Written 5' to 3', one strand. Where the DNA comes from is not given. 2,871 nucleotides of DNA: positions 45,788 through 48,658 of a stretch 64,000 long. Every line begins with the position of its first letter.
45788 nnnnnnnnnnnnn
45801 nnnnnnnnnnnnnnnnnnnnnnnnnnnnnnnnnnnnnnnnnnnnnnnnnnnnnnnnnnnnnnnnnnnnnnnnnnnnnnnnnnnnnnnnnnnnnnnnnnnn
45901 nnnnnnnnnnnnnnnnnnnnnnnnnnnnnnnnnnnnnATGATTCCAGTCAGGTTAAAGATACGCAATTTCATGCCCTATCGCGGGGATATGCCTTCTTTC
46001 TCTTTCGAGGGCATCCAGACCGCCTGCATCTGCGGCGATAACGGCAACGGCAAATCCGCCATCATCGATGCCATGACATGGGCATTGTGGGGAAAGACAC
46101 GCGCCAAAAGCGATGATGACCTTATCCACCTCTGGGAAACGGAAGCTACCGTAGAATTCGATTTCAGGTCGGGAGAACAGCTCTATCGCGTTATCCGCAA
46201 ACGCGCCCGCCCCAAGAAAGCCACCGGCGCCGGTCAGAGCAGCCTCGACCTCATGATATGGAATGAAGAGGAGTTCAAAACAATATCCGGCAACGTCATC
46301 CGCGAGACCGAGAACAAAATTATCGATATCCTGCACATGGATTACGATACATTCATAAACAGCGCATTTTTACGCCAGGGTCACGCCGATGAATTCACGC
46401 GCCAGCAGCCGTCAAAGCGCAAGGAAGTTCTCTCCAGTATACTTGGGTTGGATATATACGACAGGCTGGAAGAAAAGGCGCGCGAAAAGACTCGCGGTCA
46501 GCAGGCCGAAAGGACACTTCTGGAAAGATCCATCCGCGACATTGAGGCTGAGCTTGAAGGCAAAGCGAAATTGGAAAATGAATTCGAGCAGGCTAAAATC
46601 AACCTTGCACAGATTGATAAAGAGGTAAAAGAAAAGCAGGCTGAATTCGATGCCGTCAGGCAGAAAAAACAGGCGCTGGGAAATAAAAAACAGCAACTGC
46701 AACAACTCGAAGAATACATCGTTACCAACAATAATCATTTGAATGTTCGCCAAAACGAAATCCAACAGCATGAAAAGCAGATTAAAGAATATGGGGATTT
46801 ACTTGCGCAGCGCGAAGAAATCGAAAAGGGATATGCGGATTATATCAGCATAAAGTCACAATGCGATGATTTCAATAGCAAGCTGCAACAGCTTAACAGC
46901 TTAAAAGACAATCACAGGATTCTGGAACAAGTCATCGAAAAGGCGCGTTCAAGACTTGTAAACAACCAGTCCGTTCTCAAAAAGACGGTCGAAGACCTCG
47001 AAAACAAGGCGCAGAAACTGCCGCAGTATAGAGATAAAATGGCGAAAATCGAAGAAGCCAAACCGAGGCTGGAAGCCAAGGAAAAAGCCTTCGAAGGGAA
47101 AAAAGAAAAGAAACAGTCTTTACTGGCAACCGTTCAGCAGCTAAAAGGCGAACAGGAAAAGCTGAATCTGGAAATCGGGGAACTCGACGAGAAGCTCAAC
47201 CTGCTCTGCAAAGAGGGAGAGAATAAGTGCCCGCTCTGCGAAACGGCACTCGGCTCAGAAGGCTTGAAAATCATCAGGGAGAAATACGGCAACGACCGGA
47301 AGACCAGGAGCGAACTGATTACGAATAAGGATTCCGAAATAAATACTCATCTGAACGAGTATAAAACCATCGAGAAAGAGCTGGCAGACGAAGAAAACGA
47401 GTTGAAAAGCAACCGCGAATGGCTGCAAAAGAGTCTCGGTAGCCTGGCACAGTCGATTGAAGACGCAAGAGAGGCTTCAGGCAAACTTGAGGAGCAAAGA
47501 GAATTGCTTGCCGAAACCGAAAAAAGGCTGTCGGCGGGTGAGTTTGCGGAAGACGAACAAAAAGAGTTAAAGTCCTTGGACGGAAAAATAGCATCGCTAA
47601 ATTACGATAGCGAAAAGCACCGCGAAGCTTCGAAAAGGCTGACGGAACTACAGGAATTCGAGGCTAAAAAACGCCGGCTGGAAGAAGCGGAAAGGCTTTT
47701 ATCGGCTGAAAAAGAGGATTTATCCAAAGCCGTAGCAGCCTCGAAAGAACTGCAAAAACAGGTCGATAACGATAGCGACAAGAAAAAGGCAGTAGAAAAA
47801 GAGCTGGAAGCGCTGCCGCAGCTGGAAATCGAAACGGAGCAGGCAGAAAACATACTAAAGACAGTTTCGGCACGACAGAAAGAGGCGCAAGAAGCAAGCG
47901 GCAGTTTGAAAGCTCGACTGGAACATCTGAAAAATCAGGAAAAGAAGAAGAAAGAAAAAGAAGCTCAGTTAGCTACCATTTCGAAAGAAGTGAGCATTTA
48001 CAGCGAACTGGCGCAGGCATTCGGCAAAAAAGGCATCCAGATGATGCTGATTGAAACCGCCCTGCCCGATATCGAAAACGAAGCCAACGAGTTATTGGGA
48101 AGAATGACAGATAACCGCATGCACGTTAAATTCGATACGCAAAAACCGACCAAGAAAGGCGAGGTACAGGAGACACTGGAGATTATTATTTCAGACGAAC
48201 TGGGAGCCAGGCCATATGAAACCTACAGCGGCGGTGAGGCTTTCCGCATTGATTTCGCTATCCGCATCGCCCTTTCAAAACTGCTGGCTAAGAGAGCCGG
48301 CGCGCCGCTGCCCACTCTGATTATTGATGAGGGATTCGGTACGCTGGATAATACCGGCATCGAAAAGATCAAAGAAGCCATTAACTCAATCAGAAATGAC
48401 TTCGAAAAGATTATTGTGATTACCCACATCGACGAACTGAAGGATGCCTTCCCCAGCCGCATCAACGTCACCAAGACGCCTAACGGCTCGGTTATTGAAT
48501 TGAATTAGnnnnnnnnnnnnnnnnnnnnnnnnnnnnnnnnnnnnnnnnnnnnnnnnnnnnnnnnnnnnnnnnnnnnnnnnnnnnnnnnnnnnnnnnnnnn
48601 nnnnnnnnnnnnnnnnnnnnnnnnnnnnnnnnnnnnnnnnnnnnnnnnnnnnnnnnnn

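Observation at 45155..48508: AT-rich RNxxxH (HEPN-like) gene in the sbcD position, coupled to an SbcD-less Rad50/SbcC zinc-hook ATPase: candidate undescribed two-gene module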

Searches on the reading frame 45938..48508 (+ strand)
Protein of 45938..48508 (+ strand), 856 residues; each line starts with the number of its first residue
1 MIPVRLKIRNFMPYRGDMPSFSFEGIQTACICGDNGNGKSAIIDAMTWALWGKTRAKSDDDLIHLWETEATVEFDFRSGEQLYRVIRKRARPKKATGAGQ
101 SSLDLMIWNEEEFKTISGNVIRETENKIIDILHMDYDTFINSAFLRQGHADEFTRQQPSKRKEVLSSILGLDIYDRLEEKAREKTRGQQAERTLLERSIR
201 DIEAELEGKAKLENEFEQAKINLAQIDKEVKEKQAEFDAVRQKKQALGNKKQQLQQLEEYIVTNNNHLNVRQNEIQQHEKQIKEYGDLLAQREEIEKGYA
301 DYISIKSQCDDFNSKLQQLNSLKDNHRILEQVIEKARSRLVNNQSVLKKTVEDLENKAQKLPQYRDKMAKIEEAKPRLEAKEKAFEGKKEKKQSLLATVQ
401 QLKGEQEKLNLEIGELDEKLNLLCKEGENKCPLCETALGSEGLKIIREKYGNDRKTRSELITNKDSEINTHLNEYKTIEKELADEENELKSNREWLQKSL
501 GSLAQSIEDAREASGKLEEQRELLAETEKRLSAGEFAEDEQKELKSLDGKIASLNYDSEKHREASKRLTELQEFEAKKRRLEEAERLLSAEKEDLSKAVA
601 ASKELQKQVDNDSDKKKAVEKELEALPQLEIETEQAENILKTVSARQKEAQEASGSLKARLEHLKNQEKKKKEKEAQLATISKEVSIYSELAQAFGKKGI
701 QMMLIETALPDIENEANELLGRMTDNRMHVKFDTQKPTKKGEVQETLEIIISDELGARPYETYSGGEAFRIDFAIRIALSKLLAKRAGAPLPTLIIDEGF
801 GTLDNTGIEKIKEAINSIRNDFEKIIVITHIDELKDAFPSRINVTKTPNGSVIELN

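Call 4: search_protein_families(library=pfam, proteins=[window:45938-48508:+], max_evalue=1)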
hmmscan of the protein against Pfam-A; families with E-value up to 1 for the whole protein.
window:45938-48508:+ (856 aa): 6 families
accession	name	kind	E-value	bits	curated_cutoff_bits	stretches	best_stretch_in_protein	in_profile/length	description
PF13476.12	AAA_23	-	5.6e-22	79.8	27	1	5-207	1-201/201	AAA domain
PF02463.25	SMC_N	-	1.7e-06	28.1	40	1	5-71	4-73/220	RecF/RecN/SMC N terminal domain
PF13558.12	SbcC_Walker_B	-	2e-06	28.4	27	1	722-814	2-87/90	SbcC/RAD50-like, Walker B motif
PF13555.12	AAA_29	-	2.2e-05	24.6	27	1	6-56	4-52/61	P-loop containing region of AAA domain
PF04423.19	Rad50_zn_hook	-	0.0046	17.2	24.3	1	412-451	4-42/52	Rad50 zinc hook motif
PF23735.1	KIF9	-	0.012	16.1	31.9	1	232-342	12-125/140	Kinesin-like protein KIF9 domain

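Call 5: search_protein_families(library=padloc, proteins=[window:45938-48508:+], max_evalue=1)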
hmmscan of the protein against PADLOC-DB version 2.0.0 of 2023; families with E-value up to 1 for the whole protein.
window:45938-48508:+ (856 aa): 32 families (the best 25 are shown)
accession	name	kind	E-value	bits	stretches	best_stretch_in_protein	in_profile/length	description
PDLC03859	LmuB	-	1.3e-28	98.5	3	17-420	14-465/611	-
PDLC04135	mad3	-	1.4e-13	49.1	1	5-844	4-336/374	mads_3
PDLC03865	LmuB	-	3.5e-11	40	2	30-421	35-412/1007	-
PDLC02714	PbeC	-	1.1e-10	39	1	5-297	5-306/651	PbeC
PDLC03863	LmuB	-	1.6e-09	35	5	317-563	199-448/610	-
PDLC02730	PbeC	-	3.7e-09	33.9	1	5-284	5-298/651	PbeC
PDLC03868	LmuB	-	5.6e-07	26.2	3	194-537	253-610/1035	-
PDLC02741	PbeC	-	7.4e-07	26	1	5-423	5-411/644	PbeC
PDLC02668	DndD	-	1.2e-05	22.5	2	1-55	1-59/659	DndD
PDLC02747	PbeC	-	2.6e-05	21.3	2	5-419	5-424/632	PbeC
PDLC02335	AbiLi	-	4.7e-05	20.6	1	5-74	52-116/326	AbiLi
PDLC02750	PbeC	-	4.9e-05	20.1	1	30-280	32-277/629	PbeC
PDLC02739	PbeC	-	9.7e-05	19.2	1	29-292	31-298/644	PbeC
PDLC02753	PbeC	-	0.00012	18.5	1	4-421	4-420/648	PbeC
PDLC02725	PbeC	-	0.00014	18.6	1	5-402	5-393/646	PbeC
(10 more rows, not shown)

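Call 6: search_protein_families(library=ncbifam, proteins=[window:45938-48508:+], max_evalue=1)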
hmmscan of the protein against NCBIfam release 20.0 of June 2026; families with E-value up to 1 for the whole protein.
window:45938-48508:+ (856 aa): 31 families (the best 25 are shown)
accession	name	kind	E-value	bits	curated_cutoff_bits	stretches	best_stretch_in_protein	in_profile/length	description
TIGR00618.1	sbcc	subfamily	7.5e-93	312.2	478.5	2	1-344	1-345/1043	exonuclease subunit SbcC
NF002244.0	PRK01156.1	equivalog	7.8e-46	156.6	847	2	1-175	1-165/895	DNA double-strand break repair ATPase Rad50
NF041034.1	Rad50_Sulf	equivalog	2e-43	148.4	1000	1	5-854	5-867/872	DNA double-strand break repair ATPase Rad50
NF003034.1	PRK03918.1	equivalog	8.2e-42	143.2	700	1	5-846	5-868/878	DNA double-strand break repair ATPase Rad50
NF002572.0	PRK02224.1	equivalog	8.6e-36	123.6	1087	2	5-285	5-270/888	DNA double-strand break repair ATPase Rad50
NF041035.1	Rad50_Halo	equivalog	8.2e-35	120.4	1000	2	5-420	5-414/883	DNA double-strand break repair ATPase Rad50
NF041751.2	sbcc_Staph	equivalog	2e-27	95.6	920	3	1-204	1-207/1007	exonuclease subunit SbcC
NF041752.4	sbcc_Bac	equivalog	3.5e-25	88.1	1420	2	452-845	741-1114/1130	exonuclease subunit SbcC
NF045487.1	ASRP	equivalog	3.4e-16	59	300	4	333-569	199-435/593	archaea-specific SMC-related protein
NF007600.2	PRK10246.1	equivalog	2e-15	55.9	750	1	583-847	777-1032/1047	exonuclease subunit SbcC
NF053563.1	Rkd4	equivalog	1.7e-13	49.7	860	1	5-530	5-533/747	arcadin-4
TIGR02169.1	SMC_prok_A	equivalog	6.7e-12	43.9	729.4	1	5-423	4-412/1165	chromosome segregation protein SMC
TIGR02168.1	SMC_prok_B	equivalog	3.1e-10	38.5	567.35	3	178-421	238-487/1181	chromosome segregation protein SMC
NF010680.0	PRK14079.1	equivalog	1.2e-08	34.4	386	2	20-95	18-92/349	recombination protein F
NF010068.0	PRK13548.1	equivalog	4.6e-08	32.5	261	1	735-844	110-215/261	heme ABC transporter ATP-binding protein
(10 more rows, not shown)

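Call 13: find_related_loci(query=window:45938-48508:+, collection=genome_contigs, flank=6000)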
Query window:45938-48508:+ (856 aa) in genome_contigs; peptide patterns used: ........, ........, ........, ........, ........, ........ (x = any residue, [..] = any of these).
265 stretches matched a pattern; 10 encode a relative of the query (tblastn E <= 1e-3); 10 distinct loci.
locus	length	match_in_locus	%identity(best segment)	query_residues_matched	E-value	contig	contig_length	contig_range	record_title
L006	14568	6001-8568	80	1-856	0e+0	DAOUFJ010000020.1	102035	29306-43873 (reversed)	MAG TPA_asm: Dehalococcoidales bacterium isolate R103_7 k99_463394, whole genome shotgun sequence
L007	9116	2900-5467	47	1-856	0e+0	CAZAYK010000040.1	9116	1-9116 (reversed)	MAG TPA_asm: uncultured Dehalococcoidaceae bacterium isolate binchicken_co19_651 genome assembly, contig: NODE_13185_len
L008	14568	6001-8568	76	1-856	0e+0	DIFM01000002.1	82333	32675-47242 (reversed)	MAG TPA_asm: Dehalococcoidia bacterium UBA5748 UBA5748_contig_11035, whole genome shotgun sequence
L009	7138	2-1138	81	478-856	0e+0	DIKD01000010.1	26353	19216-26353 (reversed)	MAG TPA_asm: Dehalococcoidia bacterium UBA5627 UBA5627_contig_29446, whole genome shotgun sequence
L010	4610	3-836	91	579-856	9e-164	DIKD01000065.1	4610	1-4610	MAG TPA_asm: Dehalococcoidia bacterium UBA5627 UBA5627_contig_44770, whole genome shotgun sequence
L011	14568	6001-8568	85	1-856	0e+0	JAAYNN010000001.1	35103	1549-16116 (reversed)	MAG: Dehalococcoidales bacterium isolate AS21ysBPME_190 466_AS21, whole genome shotgun sequence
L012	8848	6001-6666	32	640-853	2e-14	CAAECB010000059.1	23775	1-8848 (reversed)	MAG TPA_asm: Clostridia bacterium, isolate HGM13660, WGS project CAAECB010000000 data, contig: ERS396455_74_k85_58359, w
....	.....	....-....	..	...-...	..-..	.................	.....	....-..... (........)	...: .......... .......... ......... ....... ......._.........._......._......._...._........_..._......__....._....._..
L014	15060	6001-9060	25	1-853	5e-11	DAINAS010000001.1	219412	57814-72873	MAG TPA_asm: Proteiniphilum sp. isolate CTOTU18405 NODE_10_length_219412_cov_9.441162, whole genome shotgun sequence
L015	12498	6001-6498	26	1-172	2e-12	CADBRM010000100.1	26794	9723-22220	uncultured Methanobacteriaceae archaeon isolate RUG14233 genome assembly, contig: RUG14233_asm_100, whole genome shotgun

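Call 27: find_encoding_contigs(protein=window:45938-48508:+, flank=10000, max_places=4)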
Protein window:45938-48508:+ (856 aa): no gene with exactly this product is on record in the collection.

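Call 37: search_protein_families(library=pfam, proteins=[L006:3768-4199:+, L006:4206-4622:+, L006:4906-5271:+, L006:5501-5953:+, L007:1402-2730:-], max_evalue=0.01)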
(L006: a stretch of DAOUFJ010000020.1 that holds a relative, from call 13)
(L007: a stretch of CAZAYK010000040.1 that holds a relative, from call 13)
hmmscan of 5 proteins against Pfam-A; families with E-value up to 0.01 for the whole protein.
L006:3768-4199:+ (143 aa): 0 families

L006:4206-4622:+ (138 aa): 0 families

L006:4906-5271:+ (121 aa): 0 families

L006:5501-5953:+ (150 aa): 0 families

L007:1402-2730:- (442 aa): 12 families
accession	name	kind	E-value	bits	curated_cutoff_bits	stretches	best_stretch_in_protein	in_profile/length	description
PF00448.28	SRP54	-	1.6e-71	240.4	22.7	1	100-295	1-196/196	SRP54-type protein, GTPase domain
PF02978.25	SRP_SPB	-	1e-35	122.4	27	1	326-425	1-91/91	Signal peptide binding domain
PF02881.24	SRP54_N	-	1e-21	77.3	22.4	1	5-82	1-75/75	SRP54-type protein, helical bundle domain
PF13401.12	AAA_22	-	2.4e-07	31.6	27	1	101-219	6-121/130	AAA domain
PF01656.29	CbiA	-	0.00035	21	25.4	1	110-254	9-88/125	CobQ/CobB/MinD/ParA nucleotide binding domain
PF13604.12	AAA_30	-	0.0031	17.7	27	1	101-221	19-124/191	AAA domain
PF13614.12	AAA_31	-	0.0035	17.7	27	1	110-144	12-46/177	AAA domain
PF24404.1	nSTAND_NTPase7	-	0.0043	16.5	27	1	96-228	8-130/399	Novel STAND NTPase 7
PF20720.3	nSTAND3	-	0.0044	17.2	27.2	1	102-133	19-50/155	Novel STAND NTPase 3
PF13191.12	AAA_16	-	0.0047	17.9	32.6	0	98-226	23-144/167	AAA ATPase domain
PF18719.7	ArlS_N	-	0.0048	17.5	27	1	5-80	13-68/140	ArlS sensor domain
PF06414.18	Zeta_toxin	-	0.0064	16.4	22.3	0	96-141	12-56/199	Zeta toxin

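Call 46: find_homologous_proteins(query=window:45938-48508:+, max_evalue=1e-20)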
Query window:45938-48508:+ (856 aa): 2604 proteins with E <= 1e-20 among 8000 candidates; the best 120 are listed.
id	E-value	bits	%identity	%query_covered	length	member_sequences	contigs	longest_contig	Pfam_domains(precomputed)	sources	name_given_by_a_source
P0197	0.0e+0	1819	100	100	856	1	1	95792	PF13476.13,PF13558.13,PF02463.26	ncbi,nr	ncbi:MAG: SMC family ATPase [Dehalococcoidales bacterium]|nr:SMC family ATPase [Dehalococcoidales ba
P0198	0.0e+0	1558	85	100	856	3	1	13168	PF13476.13,PF13558.13,PF02463.26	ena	-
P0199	0.0e+0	1552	85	100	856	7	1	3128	PF13476.13,PF13558.13,PF13555.13,PF02463.26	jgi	jgi:exonuclease SbcC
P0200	0.0e+0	1482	83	99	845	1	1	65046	PF13558.13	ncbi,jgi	jgi:exonuclease SbcC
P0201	0.0e+0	1463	81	100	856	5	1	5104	PF13476.13,PF13558.13,PF02463.26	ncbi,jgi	jgi:exonuclease SbcC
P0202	0.0e+0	1409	78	100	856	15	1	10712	PF13476.13,PF13558.13,PF02463.26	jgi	-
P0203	0.0e+0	1378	75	100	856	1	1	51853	PF13476.13,PF13558.13,PF13555.13,PF02463.26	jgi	jgi:exonuclease SbcC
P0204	0.0e+0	1370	77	100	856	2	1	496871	PF13476.13,PF13558.13,PF02463.26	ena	-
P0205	0.0e+0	1366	76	100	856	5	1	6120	PF13476.13,PF13558.13,PF02463.26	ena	-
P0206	0.0e+0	1364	76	100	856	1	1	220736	PF13476.13,PF13558.13,PF13555.13,PF02463.26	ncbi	-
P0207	0.0e+0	1364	76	100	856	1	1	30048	PF13476.13,PF02463.26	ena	-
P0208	0.0e+0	1357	75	99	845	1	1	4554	PF13476.13,PF13558.13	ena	-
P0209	0.0e+0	1344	76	99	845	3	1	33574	PF13476.13,PF13558.13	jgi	-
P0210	0.0e+0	1317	75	99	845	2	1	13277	PF13476.13,PF13558.13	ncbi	-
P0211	0.0e+0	1178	67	100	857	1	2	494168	PF13476.13,PF13558.13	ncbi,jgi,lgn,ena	ncbi:MAG: SMC family ATPase [Dehalococcoidales bacterium]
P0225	5.1e-267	907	52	100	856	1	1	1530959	PF13476.13,PF13555.13,PF02463.26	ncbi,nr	ncbi:MAG: SMC family ATPase [Dehalococcoidia bacterium]|nr:MAG: SMC family ATPase [Dehalococcoidia b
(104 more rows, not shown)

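Call 47: find_encoding_contigs(protein=P0225, flank=10000, max_places=2)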
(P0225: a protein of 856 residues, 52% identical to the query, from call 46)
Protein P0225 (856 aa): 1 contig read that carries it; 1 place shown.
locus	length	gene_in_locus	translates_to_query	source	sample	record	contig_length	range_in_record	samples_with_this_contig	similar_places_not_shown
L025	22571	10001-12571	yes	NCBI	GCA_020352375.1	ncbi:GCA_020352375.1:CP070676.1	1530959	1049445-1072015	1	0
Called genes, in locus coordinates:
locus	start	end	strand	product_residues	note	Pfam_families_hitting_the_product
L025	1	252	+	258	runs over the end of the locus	PF00291:PALP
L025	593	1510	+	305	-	PF01073:3Beta_HSD (faint), PF01370:Epimerase, PF05368:NmrA, PF13460:NAD_binding_10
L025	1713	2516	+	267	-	PF01047:MarR (weak), PF13412:HTH_24 (weak), PF25211:DUF7839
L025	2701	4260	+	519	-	PF07705:CARDB, PF14478:DUF4430 (weak)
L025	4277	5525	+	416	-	PF00432:Prenyltrans (faint), PF13243:SQHop_cyclase_C (weak)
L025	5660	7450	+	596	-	PF01807:Zn_ribbon_DnaG, PF08275:DNAG_N, PF01751:Toprim, PF13155:Toprim_2, PF13362:Toprim_3 (weak), PF13662:Toprim_4, PF10410:DnaB_bind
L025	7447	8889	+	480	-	PF00140:Sigma70_r1_2, PF04542:Sigma70_r2, PF04539:Sigma70_r3, PF04545:Sigma70_r4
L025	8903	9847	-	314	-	PF12869:tRNA_anti-like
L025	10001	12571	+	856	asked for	PF02463:SMC_N (weak), PF13476:AAA_23, PF13555:AAA_29 (weak)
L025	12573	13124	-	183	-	PF01966:HD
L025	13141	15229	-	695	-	PF17755:UvrA_DNA-bind, PF02463:SMC_N (faint), PF00005:ABC_tran (faint), PF13304:AAA_21 (faint)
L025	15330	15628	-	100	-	PF02811:PHP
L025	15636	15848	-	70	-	-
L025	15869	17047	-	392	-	PF00817:IMS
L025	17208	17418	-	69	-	-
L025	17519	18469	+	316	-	PF01979:Amidohydro_1, PF13382:Adenine_deam_C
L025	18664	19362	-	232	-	PF00156:Pribosyltran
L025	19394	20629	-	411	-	PF00149:Metallophos, PF12850:Metallophos_2 (faint)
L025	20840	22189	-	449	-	PF00587:tRNA-synt_2b, PF03129:HGTP_anticodon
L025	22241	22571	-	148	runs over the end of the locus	PF07853:DUF1648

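Call 48: find_encoding_contigs(protein=P0211, flank=10000, max_places=2)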
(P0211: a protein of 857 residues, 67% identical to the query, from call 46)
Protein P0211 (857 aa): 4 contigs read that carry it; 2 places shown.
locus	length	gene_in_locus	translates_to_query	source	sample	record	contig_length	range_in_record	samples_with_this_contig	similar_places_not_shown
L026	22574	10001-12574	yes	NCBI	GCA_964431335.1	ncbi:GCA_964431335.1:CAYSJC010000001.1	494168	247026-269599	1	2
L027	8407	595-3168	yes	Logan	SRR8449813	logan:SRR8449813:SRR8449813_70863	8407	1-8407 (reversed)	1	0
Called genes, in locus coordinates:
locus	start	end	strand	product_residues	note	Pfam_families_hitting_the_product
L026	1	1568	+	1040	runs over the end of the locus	PF00251:Glyco_hydro_32N (faint), PF05048:NosD (faint), PF13229:Beta_helix (weak), PF22842:Pel9A-like_beta_helix (weak), PF13229:Beta_helix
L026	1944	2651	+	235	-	PF08713:DNA_alkylation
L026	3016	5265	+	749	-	PF01326:PPDK_N, PF00391:PEP-utilizers, PF02896:PEP-utilizers_C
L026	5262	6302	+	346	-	PF01966:HD, PF13286:HD_assoc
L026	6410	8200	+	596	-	PF01807:Zn_ribbon_DnaG, PF08275:DNAG_N, PF01751:Toprim, PF13155:Toprim_2, PF13362:Toprim_3 (weak), PF13662:Toprim_4, PF10410:DnaB_bind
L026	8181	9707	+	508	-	PF00140:Sigma70_r1_2, PF04542:Sigma70_r2, PF04539:Sigma70_r3, PF04545:Sigma70_r4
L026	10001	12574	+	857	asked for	PF13476:AAA_23, PF13558:SbcC_Walker_B (weak)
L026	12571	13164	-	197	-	PF13181:TPR_8 (faint), PF13424:TPR_12 (faint), PF13371:TPR_9 (faint), PF13432:TPR_16 (faint), PF13414:TPR_11 (faint), PF00515:TPR_1, PF07719:TPR_2 (weak)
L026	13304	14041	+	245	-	-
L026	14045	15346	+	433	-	PF00753:Lactamase_B (faint), PF13483:Lactamase_B_3 (faint), PF12706:Lactamase_B_2, PF07521:RMMBL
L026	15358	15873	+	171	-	PF24698:DUF7662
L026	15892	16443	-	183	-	PF01966:HD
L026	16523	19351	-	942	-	PF02463:SMC_N (faint), PF03193:RsgA_GTPase (faint), PF13173:AAA_14 (faint), PF13191:AAA_16 (faint), PF13304:AAA_21 (faint), PF17760:UvrA_inter, PF17755:UvrA_DNA-bind, PF00005:ABC_tran (weak), +4 more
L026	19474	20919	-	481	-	-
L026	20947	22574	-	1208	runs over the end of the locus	PF16709:SCAB-Ig (faint), PF23197:IG_AIR9 (faint)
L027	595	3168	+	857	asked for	PF13476:AAA_23, PF13558:SbcC_Walker_B (weak)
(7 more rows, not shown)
